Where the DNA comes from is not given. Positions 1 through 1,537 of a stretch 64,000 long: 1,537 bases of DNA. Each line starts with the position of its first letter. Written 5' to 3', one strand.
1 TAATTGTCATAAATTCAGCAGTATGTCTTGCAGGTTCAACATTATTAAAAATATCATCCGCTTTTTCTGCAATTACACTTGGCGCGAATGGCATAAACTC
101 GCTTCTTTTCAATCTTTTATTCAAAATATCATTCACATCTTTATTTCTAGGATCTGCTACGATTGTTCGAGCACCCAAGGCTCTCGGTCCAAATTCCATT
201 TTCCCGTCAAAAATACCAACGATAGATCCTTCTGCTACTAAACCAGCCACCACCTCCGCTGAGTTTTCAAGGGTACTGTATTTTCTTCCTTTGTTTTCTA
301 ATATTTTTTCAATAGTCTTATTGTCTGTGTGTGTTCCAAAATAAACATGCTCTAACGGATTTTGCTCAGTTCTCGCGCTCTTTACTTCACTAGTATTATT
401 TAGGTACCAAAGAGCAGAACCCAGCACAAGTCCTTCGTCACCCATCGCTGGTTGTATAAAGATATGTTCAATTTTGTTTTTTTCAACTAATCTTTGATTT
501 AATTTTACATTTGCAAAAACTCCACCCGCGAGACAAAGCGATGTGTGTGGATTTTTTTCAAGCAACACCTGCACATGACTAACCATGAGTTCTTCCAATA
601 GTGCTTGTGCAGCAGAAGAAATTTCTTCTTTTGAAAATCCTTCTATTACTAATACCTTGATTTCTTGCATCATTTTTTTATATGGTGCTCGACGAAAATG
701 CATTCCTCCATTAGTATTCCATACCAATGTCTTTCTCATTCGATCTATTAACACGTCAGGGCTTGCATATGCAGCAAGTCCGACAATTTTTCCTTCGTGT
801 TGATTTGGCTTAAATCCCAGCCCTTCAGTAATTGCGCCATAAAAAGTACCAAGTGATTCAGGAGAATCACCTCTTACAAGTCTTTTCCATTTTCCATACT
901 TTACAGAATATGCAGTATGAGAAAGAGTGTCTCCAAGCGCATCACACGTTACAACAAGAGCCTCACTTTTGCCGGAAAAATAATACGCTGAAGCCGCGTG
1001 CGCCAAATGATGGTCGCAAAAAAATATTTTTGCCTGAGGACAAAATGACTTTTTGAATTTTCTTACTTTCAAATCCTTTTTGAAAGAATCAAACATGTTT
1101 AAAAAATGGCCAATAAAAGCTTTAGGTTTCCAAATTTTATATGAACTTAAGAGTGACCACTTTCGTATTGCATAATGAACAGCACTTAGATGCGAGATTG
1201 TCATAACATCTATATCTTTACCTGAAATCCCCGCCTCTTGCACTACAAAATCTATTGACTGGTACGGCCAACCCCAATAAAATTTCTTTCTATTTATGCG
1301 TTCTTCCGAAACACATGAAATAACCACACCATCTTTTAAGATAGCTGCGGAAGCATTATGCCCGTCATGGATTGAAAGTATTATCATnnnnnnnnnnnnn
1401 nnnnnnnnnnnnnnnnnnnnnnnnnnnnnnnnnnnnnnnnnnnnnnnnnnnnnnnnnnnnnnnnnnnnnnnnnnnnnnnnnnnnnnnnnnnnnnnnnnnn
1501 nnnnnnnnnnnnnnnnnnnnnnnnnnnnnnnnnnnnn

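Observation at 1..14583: Glycan-decoration island with a Nod-factor-like modification toolkit and six glycosyltransferases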

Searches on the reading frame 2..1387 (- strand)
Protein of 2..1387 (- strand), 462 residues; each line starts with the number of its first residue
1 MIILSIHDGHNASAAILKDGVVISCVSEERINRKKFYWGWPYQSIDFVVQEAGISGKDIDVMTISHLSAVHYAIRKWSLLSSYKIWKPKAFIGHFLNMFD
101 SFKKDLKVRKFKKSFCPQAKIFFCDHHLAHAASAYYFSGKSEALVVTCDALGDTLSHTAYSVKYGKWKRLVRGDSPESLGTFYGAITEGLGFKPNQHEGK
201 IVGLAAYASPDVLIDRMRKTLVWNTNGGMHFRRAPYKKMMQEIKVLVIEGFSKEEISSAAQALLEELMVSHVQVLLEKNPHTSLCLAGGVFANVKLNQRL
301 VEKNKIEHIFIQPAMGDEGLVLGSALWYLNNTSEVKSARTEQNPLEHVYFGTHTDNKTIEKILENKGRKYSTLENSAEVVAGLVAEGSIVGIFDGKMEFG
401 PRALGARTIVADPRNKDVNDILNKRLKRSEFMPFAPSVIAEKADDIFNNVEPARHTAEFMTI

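Call 5: search_protein_families(library=pfam, proteins=[window:2-1387:-], max_evalue=0.01)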
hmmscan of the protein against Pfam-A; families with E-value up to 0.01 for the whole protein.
window:2-1387:- (462 aa): 3 families
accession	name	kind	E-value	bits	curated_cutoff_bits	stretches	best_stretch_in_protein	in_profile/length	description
PF02543.21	Carbam_trans_N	-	1.1e-45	157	24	1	9-326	9-346/346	Carbamoyltransferase N-terminus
PF16861.10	Carbam_trans_C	-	1.2e-24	87.3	27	1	382-461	2-78/170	Carbamoyltransferase C-terminus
PF22521.2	HypF_C_2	-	3.9e-05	24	27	1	233-323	146-240/241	Carbamoyltransferase, Kae1-like Domain, second subdomain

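Call 10: search_protein_families(library=ncbifam, proteins=[window:2-1387:-], max_evalue=0.001)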
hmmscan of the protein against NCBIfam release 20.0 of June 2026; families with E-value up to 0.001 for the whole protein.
window:2-1387:- (462 aa): 2 families
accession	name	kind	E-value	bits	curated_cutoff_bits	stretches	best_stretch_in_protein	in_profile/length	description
NF041651.1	nodul_NodU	equivalog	5.2e-24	84.9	1000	1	247-452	264-460/556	nodulation protein NodU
TIGR03723.1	T6A_TsaD_YgjD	equivalog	0.00054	19.2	296.1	1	250-306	229-285/314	tRNA (adenosine(37)-N6)-threonylcarbamoyltransferase complex transferase subunit TsaD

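Call 12: find_homologous_proteins(query=window:2-1387:-, max_evalue=1e-10)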
Query window:2-1387:- (462 aa): 7943 proteins with E <= 1e-10 among 8000 candidates; the best 120 are listed.
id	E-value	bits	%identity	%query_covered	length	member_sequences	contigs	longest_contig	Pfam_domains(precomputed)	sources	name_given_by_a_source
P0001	0.0e+0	1031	98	100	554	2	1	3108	PF02543.22,PF22521.3,PF16861.11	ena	-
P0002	4.6e-277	937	89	100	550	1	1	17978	PF02543.22,PF22521.3,PF16861.11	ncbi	-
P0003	1.2e-189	649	63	100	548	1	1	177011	PF02543.22,PF16861.11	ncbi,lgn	-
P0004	1.9e-184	632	61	100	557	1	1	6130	PF02543.22,PF22521.3,PF16861.11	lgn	-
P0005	2.2e-172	592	59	100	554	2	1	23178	PF02543.22,PF22521.3,PF16861.11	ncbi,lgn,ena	-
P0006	1.4e-170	586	58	100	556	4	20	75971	PF02543.22,PF22521.3,PF16861.11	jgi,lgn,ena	jgi:carbamoyltransferase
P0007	2.1e-161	556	55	100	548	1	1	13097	PF02543.22,PF22521.3,PF16861.11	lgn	-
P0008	3.5e-157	542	54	100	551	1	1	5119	PF02543.22,PF22521.3,PF16861.11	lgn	-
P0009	2.7e-156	539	54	100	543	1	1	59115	PF02543.22,PF22521.3,PF16861.11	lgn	-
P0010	7.4e-156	537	55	100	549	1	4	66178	PF02543.22,PF22521.3,PF16861.11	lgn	-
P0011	5.8e-155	535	53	100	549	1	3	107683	PF02543.22,PF22521.3,PF16861.11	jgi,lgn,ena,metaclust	metaclust:\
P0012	6.4e-154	531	54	100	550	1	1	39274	PF02543.22,PF22521.3,PF16861.11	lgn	-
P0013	6.1e-153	528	55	100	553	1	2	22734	PF02543.22,PF16861.11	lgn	-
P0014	3.0e-152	526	53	100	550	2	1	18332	PF02543.22,PF22521.3,PF16861.11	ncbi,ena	-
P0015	7.6e-152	524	54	100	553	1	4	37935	PF02543.22,PF22521.3,PF16861.11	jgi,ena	-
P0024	5.7e-147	508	54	100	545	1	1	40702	PF02543.22,PF22521.3,PF16861.11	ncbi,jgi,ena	ncbi:MAG: carbamoyltransferase C-terminal domain-containing protein [Candidatus Buchananbacteria bac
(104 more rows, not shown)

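Call 13: find_encoding_contigs(protein=P0002, flank=10000, max_places=2)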
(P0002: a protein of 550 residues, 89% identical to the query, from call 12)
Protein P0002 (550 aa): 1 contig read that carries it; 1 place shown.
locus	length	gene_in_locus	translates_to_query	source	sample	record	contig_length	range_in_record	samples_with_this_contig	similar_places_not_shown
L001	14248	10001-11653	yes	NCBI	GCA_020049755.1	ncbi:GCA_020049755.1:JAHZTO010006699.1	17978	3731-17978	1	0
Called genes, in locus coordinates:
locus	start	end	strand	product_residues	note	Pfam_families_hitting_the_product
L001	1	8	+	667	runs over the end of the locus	PF04932:Wzy_C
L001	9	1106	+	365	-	PF13439:Glyco_transf_4, PF13477:Glyco_trans_4_2 (weak), PF13579:Glyco_trans_4_4, PF20706:GT4-conflict, PF00534:Glycos_transf_1, PF13692:Glyco_trans_1_4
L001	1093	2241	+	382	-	PF13439:Glyco_transf_4, PF00534:Glycos_transf_1, PF13692:Glyco_trans_1_4, PF13524:Glyco_trans_1_2, PF20706:GT4-conflict (weak)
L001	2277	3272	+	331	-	PF13439:Glyco_transf_4 (faint), PF00534:Glycos_transf_1 (faint)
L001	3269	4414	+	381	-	PF20706:GT4-conflict, PF00534:Glycos_transf_1, PF13692:Glyco_trans_1_4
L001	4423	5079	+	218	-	PF13489:Methyltransf_23, PF06325:PrmA (weak), PF07021:MetW, PF13847:Methyltransf_31, PF08241:Methyltransf_11, PF08242:Methyltransf_12, PF13649:Methyltransf_25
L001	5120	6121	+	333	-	PF00534:Glycos_transf_1, PF13692:Glyco_trans_1_4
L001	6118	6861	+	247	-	PF01522:Polysacc_deac_1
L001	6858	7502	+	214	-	PF13489:Methyltransf_23 (weak), PF08241:Methyltransf_11, PF13649:Methyltransf_25 (faint), PF13847:Methyltransf_31 (weak)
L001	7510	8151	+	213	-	PF01163:RIO1 (faint), PF00069:Pkinase (weak)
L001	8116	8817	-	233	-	PF08003:Methyltransf_9 (weak), PF13489:Methyltransf_23, PF07021:MetW, PF13847:Methyltransf_31, PF08241:Methyltransf_11 (weak), PF08242:Methyltransf_12, PF13649:Methyltransf_25 (weak)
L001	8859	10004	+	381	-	PF00534:Glycos_transf_1, PF13692:Glyco_trans_1_4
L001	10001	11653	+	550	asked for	PF02543:Carbam_trans_N, PF22521:HypF_C_2 (weak), PF16861:Carbam_trans_C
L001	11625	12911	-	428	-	PF01943:Polysacc_synt, PF13440:Polysacc_synt_3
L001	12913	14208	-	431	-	PF02397:Bac_transf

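Call 14: find_encoding_contigs(protein=P0003, flank=10000, max_places=2)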
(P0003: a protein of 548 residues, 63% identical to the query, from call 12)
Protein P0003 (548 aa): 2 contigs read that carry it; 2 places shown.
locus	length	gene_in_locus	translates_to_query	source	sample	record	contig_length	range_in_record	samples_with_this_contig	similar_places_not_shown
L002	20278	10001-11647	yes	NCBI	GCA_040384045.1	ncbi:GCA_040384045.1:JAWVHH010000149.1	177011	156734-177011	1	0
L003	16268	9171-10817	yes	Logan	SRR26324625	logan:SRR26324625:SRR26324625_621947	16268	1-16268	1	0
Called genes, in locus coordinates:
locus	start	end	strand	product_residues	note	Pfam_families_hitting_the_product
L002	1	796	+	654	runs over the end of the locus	PF01471:PG_binding_1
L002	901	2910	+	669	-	PF04932:Wzy_C, PF13428:TPR_14 (faint), PF07719:TPR_2 (faint)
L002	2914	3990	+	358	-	PF13439:Glyco_transf_4, PF13477:Glyco_trans_4_2 (weak), PF13579:Glyco_trans_4_4, PF20706:GT4-conflict (weak), PF00534:Glycos_transf_1, PF13692:Glyco_trans_1_4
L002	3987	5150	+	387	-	PF13439:Glyco_transf_4, PF13579:Glyco_trans_4_4, PF00534:Glycos_transf_1, PF13692:Glyco_trans_1_4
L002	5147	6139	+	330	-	PF13439:Glyco_transf_4 (faint), PF00534:Glycos_transf_1 (weak)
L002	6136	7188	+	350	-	PF13439:Glyco_transf_4 (faint), PF20706:GT4-conflict, PF00534:Glycos_transf_1, PF13692:Glyco_trans_1_4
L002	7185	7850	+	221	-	PF13489:Methyltransf_23, PF06325:PrmA (faint), PF07021:MetW, PF02353:CMAS, PF13847:Methyltransf_31, PF08241:Methyltransf_11, PF08242:Methyltransf_12, PF13649:Methyltransf_25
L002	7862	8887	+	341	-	PF00534:Glycos_transf_1, PF13692:Glyco_trans_1_4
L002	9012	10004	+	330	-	PF00534:Glycos_transf_1, PF13692:Glyco_trans_1_4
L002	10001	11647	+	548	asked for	PF02543:Carbam_trans_N, PF16861:Carbam_trans_C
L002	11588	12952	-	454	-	PF01943:Polysacc_synt, PF13440:Polysacc_synt_3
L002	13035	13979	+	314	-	PF00106:adh_short (faint), PF01073:3Beta_HSD, PF01370:Epimerase, PF02719:Polysacc_synt_2, PF04321:RmlD_sub_bind, PF07993:NAD_binding_4, PF13460:NAD_binding_10 (weak), PF16363:GDP_Man_Dehyd, +1 more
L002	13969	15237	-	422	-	PF02397:Bac_transf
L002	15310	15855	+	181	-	-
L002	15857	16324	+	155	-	-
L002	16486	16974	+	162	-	PF00466:Ribosomal_L10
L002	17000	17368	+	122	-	PF16320:Ribosomal_L12_N, PF00542:Ribosomal_L12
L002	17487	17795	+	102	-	PF18962:Por_Secre_tail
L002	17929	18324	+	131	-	-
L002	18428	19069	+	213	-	-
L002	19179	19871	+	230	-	PF05552:MS_channel_1st_1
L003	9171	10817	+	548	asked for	PF02543:Carbam_trans_N, PF16861:Carbam_trans_C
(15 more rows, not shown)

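Call 25: find_encoding_contigs(protein=P0001, flank=10000, max_places=3)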
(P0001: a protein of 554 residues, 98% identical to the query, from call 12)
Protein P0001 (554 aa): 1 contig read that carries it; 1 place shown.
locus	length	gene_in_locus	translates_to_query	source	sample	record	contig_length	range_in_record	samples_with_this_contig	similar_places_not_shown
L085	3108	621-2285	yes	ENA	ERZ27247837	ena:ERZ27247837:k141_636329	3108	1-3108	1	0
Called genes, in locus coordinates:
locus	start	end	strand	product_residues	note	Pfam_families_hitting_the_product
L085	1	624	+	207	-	?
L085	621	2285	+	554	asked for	PF02543:Carbam_trans_N, PF22521:HypF_C_2 (weak), PF16861:Carbam_trans_C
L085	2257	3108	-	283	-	?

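Call 45: search_protein_families(library=ncbifam, proteins=[L001:11625-12911:-, L001:12913-14208:-], max_evalue=0.00001)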
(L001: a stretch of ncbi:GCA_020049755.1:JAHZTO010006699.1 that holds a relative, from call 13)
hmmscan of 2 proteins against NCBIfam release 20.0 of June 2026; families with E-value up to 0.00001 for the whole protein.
L001:11625-12911:- (428 aa): 1 family
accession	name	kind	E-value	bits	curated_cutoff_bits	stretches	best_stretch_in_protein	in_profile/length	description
NF007773.0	PRK10459.1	equivalog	2.4e-07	30.1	273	1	32-417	13-404/492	MOP flippase family protein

L001:12913-14208:- (431 aa): 10 families
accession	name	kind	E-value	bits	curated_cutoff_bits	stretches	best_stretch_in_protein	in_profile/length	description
TIGR03025.1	EPS_sugtrans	subfamily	1.7e-98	330.8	295.55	1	13-430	3-440/445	exopolysaccharide biosynthesis polyprenyl glycosylphosphotransferase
TIGR03013.1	EpsB_2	subfamily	2.9e-89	300.2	393.35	1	53-429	43-437/443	TIGR03013 family XrtA/PEP-CTERM system glycosyltransferase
TIGR03023.1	WcaJ_sugtrans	equivalog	1.6e-81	274.9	410.75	1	188-430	204-448/453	undecaprenyl-phosphate glucose phosphotransferase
TIGR03022.1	WbaP_sugtrans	subfamily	6.6e-55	187.2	403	1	9-429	1-450/456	undecaprenyl-phosphate galactose phosphotransferase WbaP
NF007518.0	PRK10124.1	equivalog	4.2e-46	157.7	684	1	188-426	215-455/464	undecaprenyl-phosphate glucose phosphotransferase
NF052601.1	undeca_RfbP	equivalog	3.1e-39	134.7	330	1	229-429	27-236/244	undecaprenyl-phosphate galactose phosphotransferase family protein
NF050817.1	PolSacchBiosHfsE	equivalog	4.6e-39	134.4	750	1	222-427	247-458/467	polysaccharide biosynthesis protein HfsE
NF011751.0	PRK15204.1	equivalog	4.5e-36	124.5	907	1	242-429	275-470/476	undecaprenyl-phosphate galactose phosphotransferase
NF041877.1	EPS_EpsZ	equivalog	1.3e-32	113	800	1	244-430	263-454/459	exopolysaccharide biosynthesis polyisoprenyl-phosphate hexose-1-phosphate transferase EpsZ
NF045514.1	glycotran_HepC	equivalog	2.4e-21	76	140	1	226-355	97-211/220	heterocyst development glycosyltransferase HepC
